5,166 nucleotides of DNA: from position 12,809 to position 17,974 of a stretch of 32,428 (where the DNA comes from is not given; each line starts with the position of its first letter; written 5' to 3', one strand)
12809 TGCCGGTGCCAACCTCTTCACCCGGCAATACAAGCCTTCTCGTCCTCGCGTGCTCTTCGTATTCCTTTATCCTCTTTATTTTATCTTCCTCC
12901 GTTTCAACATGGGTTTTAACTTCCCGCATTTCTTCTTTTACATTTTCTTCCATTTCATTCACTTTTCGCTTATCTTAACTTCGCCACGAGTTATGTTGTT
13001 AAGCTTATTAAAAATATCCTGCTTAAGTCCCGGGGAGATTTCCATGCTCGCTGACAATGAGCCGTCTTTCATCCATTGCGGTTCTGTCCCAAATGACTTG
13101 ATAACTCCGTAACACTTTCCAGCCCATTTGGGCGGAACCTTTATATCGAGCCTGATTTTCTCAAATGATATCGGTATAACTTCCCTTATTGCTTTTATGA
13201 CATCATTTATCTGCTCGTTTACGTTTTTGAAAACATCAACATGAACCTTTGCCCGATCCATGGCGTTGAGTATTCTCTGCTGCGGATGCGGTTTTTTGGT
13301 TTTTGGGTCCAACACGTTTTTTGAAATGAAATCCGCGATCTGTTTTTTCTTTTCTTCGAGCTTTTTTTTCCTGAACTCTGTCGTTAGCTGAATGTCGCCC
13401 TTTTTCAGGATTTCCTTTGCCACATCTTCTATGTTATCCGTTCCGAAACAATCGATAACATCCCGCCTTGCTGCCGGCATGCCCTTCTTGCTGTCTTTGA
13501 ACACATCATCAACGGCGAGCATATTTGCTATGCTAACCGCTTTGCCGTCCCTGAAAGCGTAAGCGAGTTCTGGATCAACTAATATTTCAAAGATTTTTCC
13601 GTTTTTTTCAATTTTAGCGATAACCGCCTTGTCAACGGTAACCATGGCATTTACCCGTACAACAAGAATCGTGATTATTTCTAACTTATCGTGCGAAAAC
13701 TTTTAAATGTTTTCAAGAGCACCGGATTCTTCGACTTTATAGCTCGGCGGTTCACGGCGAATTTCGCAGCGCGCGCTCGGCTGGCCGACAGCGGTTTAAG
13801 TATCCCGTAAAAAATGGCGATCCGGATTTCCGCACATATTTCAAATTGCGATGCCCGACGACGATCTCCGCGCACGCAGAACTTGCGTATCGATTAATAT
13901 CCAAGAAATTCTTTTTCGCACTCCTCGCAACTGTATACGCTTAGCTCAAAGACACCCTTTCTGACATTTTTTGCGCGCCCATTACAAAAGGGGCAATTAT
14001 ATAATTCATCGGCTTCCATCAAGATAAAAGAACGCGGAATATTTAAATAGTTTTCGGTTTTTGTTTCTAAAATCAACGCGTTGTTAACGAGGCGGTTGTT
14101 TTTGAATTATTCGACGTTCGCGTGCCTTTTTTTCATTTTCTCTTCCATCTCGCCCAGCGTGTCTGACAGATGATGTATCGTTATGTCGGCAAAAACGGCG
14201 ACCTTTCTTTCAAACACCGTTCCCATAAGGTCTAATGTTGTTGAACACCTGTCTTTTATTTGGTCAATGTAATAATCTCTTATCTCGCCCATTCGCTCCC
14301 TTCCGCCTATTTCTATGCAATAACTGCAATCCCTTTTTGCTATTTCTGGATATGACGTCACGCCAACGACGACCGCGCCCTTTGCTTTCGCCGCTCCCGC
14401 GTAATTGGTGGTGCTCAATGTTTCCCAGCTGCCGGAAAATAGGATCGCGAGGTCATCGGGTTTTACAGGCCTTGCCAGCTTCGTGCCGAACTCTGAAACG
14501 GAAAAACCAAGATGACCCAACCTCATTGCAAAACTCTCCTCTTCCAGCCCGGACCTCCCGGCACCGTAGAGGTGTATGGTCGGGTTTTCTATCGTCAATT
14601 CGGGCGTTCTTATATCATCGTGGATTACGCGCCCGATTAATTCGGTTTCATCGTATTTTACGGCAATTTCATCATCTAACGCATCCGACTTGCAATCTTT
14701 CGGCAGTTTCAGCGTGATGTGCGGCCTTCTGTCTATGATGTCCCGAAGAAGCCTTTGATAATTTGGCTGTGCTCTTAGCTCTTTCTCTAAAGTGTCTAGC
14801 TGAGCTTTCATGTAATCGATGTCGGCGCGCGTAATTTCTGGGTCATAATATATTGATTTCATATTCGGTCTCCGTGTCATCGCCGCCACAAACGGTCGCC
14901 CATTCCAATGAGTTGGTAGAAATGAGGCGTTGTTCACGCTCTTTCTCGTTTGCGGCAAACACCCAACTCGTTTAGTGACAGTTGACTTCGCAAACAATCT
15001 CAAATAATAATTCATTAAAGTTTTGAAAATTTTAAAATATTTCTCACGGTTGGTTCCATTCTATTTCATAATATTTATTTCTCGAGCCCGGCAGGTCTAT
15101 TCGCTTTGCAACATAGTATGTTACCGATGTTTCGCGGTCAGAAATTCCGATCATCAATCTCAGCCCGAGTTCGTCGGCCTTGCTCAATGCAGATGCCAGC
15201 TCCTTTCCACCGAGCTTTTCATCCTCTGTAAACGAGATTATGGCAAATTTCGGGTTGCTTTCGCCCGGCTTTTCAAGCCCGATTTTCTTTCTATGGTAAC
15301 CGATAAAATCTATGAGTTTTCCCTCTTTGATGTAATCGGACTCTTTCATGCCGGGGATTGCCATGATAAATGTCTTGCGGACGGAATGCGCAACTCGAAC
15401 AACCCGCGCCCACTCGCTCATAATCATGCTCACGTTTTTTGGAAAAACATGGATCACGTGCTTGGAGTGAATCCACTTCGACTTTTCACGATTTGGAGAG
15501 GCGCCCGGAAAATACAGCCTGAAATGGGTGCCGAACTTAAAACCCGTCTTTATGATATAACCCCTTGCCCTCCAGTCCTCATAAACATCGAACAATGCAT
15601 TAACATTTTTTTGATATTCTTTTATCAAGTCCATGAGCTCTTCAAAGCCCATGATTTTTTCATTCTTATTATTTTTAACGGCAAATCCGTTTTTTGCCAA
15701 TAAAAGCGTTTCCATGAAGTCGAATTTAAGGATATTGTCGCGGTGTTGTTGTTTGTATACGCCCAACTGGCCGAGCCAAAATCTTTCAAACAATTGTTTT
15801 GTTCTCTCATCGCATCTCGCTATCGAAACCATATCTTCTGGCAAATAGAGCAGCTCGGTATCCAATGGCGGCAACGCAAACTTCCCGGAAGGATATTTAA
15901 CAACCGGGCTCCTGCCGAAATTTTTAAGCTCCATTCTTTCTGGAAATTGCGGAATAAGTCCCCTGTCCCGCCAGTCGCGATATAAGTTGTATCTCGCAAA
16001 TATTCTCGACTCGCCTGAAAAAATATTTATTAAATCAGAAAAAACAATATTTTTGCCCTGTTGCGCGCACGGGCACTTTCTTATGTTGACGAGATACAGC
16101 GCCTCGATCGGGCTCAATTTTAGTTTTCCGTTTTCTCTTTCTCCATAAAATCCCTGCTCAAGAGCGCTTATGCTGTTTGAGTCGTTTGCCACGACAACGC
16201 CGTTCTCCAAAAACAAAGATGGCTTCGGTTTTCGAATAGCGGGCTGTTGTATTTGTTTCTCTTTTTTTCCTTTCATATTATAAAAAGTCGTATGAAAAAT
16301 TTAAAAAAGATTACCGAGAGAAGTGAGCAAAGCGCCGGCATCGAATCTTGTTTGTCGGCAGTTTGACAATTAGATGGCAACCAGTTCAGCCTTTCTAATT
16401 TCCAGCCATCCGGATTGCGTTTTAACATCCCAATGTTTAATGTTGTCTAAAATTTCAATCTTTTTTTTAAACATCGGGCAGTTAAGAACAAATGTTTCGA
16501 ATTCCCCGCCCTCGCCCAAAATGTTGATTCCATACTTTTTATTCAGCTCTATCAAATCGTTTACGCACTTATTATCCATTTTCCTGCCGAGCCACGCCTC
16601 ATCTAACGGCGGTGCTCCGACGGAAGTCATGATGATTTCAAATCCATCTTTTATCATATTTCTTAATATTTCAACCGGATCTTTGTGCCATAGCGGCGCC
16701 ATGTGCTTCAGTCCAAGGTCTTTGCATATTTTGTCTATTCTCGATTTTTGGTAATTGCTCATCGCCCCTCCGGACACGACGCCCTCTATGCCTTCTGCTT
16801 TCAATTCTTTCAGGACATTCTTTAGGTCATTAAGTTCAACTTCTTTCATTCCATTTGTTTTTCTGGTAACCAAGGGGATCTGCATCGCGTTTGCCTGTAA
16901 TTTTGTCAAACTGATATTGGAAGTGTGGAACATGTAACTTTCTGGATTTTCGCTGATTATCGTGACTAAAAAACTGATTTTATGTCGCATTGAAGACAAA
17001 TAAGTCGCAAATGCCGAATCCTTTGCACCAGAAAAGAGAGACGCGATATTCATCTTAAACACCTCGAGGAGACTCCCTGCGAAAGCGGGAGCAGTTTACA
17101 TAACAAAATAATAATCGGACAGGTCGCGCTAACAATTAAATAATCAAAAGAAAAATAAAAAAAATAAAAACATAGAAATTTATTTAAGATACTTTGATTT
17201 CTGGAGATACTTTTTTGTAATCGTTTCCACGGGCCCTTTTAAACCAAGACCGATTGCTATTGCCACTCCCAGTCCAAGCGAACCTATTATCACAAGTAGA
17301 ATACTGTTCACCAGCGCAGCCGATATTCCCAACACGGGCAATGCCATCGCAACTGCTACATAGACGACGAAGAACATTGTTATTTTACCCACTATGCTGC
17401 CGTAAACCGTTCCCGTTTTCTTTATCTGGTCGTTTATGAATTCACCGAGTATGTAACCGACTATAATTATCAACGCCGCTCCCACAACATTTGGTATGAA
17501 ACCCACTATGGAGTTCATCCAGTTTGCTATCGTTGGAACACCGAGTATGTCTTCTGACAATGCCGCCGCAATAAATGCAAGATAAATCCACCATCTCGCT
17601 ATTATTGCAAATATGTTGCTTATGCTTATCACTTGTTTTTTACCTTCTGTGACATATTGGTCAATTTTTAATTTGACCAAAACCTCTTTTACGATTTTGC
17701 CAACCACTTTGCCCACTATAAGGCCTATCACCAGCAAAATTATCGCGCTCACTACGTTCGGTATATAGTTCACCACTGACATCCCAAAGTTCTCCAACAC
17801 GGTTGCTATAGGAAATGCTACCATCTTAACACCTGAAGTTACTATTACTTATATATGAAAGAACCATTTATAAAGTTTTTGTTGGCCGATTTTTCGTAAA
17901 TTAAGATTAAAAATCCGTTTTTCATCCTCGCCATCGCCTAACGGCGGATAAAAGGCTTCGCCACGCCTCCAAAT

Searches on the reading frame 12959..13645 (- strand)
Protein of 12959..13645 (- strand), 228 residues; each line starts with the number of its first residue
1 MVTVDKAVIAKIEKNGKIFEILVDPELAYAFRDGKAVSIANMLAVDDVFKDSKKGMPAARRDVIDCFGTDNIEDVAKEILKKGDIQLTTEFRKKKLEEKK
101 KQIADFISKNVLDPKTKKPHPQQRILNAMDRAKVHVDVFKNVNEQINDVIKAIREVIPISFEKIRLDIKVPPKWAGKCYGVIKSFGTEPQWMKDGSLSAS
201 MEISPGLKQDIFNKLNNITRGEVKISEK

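Call 10: search_protein_families(library=pfam, proteins=[window:12959-13645:-])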
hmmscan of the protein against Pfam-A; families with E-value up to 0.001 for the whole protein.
window:12959-13645:- (228 aa): 3 families
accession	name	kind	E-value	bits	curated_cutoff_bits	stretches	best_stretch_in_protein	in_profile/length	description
PF01172.24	SBDS_N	-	3.9e-23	81.6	24.6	1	7-92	2-87/88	Shwachman-Bodian-Diamond syndrome (SBDS) N-terminal domain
PF09377.16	SBDS_domain_II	-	1.6e-22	79.6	27.2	1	101-162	1-62/62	SBDS protein, domain II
PF20268.4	SBDS_C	-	1e-11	45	27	1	164-225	1-66/71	SBDS protein, C-terminal domain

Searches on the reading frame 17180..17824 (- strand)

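Call 51: search_protein_families(library=pfam, proteins=[window:17180-17824:-])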
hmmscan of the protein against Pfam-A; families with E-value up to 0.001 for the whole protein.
window:17180-17824:- (214 aa): 1 family
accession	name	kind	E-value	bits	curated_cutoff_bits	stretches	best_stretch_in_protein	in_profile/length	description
PF05552.17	MS_channel_1st_1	-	3.9e-19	68.7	22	2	10-56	3-49/50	Mechanosensitive ion channel, conserved TM helix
